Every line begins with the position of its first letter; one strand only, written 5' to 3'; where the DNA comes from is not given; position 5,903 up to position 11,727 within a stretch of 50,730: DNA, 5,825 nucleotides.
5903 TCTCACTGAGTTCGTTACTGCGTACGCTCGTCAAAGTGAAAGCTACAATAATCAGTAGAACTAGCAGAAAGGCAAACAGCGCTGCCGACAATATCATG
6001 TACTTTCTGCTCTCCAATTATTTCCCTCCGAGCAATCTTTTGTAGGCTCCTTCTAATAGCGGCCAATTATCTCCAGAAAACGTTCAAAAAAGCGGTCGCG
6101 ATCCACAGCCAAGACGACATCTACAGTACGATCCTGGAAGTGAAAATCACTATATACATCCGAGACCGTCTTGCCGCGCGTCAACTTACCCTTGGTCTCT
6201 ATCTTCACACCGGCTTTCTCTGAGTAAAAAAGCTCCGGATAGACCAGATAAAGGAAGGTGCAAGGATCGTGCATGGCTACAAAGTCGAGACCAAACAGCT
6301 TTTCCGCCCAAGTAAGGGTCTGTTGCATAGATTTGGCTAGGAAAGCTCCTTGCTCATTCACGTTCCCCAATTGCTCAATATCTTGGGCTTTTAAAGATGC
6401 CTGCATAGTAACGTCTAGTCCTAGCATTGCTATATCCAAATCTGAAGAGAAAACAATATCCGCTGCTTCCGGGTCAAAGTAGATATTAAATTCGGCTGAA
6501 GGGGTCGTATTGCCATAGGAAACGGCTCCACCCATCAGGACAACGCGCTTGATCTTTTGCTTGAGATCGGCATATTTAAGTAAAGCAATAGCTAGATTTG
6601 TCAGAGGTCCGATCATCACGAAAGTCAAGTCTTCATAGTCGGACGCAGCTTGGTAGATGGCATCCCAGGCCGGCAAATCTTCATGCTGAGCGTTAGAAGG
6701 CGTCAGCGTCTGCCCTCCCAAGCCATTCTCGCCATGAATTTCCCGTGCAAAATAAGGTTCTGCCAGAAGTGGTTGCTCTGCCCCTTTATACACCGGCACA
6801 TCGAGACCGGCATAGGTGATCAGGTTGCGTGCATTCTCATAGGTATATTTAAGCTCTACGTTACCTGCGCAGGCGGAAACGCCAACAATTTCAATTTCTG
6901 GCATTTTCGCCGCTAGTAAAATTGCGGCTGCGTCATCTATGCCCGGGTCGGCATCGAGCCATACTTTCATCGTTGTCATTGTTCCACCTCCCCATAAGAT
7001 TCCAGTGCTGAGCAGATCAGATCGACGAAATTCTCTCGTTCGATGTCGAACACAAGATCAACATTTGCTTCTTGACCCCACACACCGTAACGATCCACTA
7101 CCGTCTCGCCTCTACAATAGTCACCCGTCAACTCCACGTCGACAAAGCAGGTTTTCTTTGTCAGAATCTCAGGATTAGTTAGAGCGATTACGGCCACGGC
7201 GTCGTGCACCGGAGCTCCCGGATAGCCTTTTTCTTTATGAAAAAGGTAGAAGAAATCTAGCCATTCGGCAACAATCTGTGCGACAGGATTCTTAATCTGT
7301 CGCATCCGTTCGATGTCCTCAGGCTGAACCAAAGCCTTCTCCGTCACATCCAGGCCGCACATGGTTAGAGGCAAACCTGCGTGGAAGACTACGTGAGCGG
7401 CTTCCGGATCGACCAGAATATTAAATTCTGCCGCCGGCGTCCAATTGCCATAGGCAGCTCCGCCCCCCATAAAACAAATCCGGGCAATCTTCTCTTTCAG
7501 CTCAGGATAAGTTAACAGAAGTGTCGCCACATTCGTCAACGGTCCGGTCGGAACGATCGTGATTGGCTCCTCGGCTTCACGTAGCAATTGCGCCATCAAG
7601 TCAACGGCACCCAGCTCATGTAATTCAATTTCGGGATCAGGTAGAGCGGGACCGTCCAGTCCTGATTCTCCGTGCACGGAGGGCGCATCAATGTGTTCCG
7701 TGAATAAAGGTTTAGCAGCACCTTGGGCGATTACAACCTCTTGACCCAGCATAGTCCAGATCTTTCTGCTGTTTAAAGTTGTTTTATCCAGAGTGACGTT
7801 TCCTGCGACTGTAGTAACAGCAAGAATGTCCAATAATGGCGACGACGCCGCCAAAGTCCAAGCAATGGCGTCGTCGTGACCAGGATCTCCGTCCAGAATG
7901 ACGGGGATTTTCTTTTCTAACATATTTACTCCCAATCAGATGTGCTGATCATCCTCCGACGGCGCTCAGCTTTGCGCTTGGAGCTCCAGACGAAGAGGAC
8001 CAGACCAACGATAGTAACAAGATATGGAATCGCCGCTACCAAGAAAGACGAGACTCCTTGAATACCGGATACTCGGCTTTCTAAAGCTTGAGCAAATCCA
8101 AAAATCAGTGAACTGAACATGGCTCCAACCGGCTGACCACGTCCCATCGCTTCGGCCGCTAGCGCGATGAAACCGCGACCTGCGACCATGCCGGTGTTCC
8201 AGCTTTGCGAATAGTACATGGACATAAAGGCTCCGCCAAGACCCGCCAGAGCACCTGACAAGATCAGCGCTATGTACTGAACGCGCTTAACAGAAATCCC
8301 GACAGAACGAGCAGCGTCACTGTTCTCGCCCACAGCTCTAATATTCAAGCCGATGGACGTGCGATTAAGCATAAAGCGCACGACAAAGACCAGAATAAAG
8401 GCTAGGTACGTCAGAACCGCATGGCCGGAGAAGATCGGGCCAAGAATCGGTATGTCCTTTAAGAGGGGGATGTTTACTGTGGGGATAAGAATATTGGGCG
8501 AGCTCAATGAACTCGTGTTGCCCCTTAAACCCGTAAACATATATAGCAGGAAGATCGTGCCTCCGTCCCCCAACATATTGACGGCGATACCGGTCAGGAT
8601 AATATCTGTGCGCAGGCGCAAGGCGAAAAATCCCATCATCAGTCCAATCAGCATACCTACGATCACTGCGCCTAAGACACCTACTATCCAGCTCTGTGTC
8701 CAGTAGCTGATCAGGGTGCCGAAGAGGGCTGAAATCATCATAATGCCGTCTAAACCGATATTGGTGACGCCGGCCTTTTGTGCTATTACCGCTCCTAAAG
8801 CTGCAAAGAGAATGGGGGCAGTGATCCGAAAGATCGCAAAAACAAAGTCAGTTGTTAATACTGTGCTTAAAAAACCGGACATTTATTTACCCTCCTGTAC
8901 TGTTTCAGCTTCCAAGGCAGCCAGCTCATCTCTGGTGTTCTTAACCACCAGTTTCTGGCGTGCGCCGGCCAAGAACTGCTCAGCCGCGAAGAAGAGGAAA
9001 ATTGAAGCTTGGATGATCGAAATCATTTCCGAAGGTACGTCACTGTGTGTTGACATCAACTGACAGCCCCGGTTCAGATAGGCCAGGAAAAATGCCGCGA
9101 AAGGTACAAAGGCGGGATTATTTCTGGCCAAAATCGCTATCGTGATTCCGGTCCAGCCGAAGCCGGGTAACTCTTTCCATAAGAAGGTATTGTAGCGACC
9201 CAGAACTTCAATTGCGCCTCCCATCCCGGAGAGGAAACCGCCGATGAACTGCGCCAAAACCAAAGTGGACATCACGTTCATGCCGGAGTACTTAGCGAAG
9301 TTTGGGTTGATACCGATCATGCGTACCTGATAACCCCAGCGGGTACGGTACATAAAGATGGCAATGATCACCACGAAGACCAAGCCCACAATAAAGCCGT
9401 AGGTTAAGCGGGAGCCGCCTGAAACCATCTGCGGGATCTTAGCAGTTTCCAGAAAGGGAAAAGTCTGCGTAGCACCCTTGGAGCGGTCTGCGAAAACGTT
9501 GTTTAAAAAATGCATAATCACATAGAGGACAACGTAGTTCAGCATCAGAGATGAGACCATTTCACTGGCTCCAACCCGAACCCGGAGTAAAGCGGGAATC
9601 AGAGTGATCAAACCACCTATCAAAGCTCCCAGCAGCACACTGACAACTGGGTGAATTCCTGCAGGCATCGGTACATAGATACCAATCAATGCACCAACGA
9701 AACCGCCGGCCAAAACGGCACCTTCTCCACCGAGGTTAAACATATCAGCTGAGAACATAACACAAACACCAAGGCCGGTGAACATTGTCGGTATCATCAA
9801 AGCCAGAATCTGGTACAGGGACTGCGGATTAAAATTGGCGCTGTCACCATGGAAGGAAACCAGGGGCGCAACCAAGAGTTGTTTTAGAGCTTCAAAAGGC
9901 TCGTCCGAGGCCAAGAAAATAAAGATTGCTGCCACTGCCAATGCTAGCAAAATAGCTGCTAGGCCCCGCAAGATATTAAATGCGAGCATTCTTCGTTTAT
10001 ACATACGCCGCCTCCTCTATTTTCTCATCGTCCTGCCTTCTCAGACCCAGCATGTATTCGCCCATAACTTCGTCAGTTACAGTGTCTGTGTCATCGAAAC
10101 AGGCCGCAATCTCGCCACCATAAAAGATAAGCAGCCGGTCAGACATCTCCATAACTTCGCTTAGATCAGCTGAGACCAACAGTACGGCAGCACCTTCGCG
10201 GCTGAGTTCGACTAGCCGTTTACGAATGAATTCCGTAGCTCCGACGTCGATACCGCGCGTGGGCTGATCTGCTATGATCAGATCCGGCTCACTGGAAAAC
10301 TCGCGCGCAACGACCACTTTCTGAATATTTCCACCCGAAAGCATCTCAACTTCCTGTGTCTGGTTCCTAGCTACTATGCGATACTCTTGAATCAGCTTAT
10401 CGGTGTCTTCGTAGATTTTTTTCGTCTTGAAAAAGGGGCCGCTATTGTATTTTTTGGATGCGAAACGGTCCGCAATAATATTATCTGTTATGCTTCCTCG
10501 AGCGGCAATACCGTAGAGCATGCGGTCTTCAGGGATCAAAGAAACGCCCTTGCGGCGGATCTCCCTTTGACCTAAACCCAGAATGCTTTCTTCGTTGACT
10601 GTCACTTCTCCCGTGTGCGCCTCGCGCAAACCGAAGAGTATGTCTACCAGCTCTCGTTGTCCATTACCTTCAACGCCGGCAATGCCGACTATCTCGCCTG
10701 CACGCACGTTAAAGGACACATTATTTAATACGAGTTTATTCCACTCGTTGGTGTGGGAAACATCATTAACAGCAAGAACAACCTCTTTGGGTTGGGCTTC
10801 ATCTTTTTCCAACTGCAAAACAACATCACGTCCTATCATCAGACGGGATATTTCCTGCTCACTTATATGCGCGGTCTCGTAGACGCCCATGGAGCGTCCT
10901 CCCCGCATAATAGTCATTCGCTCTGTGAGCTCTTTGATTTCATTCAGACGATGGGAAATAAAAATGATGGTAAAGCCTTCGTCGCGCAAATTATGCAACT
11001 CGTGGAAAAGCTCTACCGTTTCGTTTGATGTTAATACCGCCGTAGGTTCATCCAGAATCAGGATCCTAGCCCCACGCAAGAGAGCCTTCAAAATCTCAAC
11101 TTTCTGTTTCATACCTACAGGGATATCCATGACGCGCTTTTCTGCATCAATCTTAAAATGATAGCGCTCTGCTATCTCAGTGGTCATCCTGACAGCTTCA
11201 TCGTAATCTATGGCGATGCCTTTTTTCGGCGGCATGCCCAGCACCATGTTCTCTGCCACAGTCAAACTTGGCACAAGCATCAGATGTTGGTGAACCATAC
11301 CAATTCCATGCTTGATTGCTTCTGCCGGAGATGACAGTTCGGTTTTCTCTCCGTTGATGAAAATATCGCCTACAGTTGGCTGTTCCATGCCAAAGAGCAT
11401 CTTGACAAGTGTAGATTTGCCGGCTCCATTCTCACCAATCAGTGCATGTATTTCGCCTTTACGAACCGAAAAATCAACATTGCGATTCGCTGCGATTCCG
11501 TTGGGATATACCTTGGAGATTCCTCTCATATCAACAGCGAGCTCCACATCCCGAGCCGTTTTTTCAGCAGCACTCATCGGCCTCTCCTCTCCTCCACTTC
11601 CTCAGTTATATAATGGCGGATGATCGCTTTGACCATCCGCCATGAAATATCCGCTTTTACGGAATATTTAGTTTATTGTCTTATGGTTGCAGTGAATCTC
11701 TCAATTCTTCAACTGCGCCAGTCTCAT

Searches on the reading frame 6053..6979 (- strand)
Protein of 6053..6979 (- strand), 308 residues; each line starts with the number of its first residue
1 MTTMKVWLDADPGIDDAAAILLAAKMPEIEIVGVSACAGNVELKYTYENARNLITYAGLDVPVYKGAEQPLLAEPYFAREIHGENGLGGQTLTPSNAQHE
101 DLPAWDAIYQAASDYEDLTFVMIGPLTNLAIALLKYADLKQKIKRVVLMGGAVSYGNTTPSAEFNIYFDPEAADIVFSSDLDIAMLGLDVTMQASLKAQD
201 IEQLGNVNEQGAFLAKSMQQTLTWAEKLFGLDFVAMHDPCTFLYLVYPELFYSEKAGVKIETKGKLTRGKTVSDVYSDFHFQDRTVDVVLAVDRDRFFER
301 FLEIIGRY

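Call 71: search_protein_families(library=pfam, proteins=[window:6053-6979:-], max_evalue=0.00001)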
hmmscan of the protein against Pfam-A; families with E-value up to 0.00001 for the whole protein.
window:6053-6979:- (308 aa): 1 family
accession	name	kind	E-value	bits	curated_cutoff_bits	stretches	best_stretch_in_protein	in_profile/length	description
PF01156.24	IU_nuc_hydro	-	5.5e-91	305.8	34.2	1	6-299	1-297/297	Inosine-uridine preferring nucleoside hydrolase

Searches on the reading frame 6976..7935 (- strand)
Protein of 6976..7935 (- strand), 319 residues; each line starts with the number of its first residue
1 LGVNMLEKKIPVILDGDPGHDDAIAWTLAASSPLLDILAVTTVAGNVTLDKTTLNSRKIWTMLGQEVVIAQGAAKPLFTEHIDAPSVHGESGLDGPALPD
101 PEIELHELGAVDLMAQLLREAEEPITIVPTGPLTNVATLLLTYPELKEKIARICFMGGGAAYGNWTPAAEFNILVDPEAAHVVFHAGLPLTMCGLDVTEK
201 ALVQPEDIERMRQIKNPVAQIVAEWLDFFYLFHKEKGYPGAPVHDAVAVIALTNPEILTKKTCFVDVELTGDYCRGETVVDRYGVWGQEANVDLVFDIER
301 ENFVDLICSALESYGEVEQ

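Call 71: search_protein_families(library=pfam, proteins=[window:6976-7935:-], max_evalue=0.00001)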
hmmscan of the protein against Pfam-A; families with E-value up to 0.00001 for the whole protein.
window:6976-7935:- (319 aa): 1 family
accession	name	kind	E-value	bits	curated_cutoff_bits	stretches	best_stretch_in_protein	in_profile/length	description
PF01156.24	IU_nuc_hydro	-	1.8e-97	327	34.2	1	12-304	1-296/297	Inosine-uridine preferring nucleoside hydrolase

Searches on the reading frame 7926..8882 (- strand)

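Call 71: search_protein_families(library=pfam, proteins=[window:7926-8882:-], max_evalue=0.00001)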
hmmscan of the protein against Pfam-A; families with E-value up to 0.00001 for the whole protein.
window:7926-8882:- (318 aa): 1 family
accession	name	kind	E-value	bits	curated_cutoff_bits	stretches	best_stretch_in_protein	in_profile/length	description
PF02653.21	BPD_transp_2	-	1.5e-34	119.9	26.8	1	15-285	3-264/269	Branched-chain amino acid transport system / permease component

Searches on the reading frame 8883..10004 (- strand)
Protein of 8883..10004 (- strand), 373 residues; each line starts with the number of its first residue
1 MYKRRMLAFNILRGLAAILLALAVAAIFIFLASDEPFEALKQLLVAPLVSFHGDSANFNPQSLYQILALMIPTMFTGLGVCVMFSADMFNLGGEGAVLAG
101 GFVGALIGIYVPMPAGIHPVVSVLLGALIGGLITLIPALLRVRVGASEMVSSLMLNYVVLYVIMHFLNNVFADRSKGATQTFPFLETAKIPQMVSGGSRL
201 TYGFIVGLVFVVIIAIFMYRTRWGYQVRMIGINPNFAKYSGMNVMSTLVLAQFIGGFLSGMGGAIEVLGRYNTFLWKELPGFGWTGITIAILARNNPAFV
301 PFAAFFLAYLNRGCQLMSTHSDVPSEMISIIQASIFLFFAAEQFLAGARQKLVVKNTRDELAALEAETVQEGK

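Call 71: search_protein_families(library=pfam, proteins=[window:8883-10004:-], max_evalue=0.00001)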
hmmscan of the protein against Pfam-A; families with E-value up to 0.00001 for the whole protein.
window:8883-10004:- (373 aa): 1 family
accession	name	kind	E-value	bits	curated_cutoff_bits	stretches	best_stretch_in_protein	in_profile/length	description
PF02653.21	BPD_transp_2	-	2e-33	116.2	26.8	1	64-338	3-267/269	Branched-chain amino acid transport system / permease component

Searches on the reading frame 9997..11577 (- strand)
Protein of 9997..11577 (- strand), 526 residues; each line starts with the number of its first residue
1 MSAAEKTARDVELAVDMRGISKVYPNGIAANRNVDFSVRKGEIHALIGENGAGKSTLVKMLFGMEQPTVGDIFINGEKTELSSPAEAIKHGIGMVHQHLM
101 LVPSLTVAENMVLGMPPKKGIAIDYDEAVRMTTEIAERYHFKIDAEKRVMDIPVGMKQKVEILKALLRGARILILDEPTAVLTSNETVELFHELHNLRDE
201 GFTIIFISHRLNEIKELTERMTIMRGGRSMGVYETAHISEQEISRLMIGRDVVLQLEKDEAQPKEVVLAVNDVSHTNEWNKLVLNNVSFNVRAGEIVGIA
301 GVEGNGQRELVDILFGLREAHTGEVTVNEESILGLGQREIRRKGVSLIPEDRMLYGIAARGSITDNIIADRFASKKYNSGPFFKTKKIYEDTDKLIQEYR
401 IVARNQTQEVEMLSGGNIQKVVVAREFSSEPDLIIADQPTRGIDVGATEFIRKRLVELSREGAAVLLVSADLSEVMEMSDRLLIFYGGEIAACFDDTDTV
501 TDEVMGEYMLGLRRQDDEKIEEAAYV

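Call 71: search_protein_families(library=pfam, proteins=[window:9997-11577:-], max_evalue=0.00001)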
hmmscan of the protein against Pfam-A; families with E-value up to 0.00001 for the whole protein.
window:9997-11577:- (526 aa): 2 families
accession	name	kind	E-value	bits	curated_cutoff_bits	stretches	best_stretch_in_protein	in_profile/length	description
PF00005.33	ABC_tran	-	2.7e-51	174.2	25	2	32-180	2-137/137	ABC transporter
PF13304.12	AAA_21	-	3.9e-06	27.6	27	0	43-64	1-22/304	AAA domain, putative AbiEii toxin, Type IV TA system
